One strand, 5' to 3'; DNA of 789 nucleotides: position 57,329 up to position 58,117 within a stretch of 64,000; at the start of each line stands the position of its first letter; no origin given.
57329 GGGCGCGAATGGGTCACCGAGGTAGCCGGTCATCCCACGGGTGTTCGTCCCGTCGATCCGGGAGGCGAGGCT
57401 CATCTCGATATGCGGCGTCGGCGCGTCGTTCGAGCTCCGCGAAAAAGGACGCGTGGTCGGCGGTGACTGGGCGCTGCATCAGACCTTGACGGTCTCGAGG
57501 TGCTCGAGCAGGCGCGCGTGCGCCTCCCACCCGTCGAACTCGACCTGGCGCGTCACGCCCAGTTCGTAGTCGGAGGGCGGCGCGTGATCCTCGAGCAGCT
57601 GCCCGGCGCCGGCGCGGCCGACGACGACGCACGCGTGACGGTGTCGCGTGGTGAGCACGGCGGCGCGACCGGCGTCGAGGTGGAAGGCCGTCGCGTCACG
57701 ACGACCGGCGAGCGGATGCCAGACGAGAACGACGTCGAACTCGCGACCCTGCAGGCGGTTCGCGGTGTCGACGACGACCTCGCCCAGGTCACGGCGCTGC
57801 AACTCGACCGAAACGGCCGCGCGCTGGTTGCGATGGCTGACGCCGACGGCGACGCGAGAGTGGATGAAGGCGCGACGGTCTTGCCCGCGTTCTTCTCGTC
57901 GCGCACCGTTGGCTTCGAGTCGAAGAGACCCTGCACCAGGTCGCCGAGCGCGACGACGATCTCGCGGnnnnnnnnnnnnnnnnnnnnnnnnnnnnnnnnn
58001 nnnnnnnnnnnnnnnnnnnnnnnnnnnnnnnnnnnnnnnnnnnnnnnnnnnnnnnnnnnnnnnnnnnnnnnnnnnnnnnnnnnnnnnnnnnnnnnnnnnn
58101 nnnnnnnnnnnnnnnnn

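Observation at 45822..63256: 17.3-kb island bounded by a 30-nt direct repeat that includes the 3' end of tRNA-Gly(CCC)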

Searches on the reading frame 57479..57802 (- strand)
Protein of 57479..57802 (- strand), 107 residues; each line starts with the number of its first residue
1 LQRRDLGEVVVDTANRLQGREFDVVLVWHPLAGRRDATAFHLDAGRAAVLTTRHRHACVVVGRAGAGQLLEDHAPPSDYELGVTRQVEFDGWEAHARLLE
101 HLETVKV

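Call 24: search_protein_families(library=pfam, proteins=[window:57479-57802:-], max_evalue=0.1)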
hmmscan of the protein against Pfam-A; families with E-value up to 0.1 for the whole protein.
window:57479-57802:- (107 aa): 2 families
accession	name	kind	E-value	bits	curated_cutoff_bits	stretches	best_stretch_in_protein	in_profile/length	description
PF13087.12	AAA_12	-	7.9e-06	26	27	1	8-64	138-194/195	AAA domain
PF13538.12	UvrD_C_2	-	0.0031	17.8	27.4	1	9-36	2-29/52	UvrD-like helicase C-terminal domain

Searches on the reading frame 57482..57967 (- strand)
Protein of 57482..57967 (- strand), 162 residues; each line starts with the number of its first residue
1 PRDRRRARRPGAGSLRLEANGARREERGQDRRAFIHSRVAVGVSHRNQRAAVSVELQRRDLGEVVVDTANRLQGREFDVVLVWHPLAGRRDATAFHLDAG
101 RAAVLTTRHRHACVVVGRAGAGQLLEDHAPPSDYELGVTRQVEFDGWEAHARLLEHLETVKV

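Call 59: search_protein_families(library=padloc, proteins=[window:57482-57967:-], max_evalue=0.01)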
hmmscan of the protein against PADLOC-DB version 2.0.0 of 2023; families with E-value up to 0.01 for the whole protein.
window:57482-57967:- (162 aa): 1 family
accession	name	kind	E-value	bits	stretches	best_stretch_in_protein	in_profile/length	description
PDLC02895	DpdJ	-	0.0015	13.4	1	36-116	367-451/2112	DpdJ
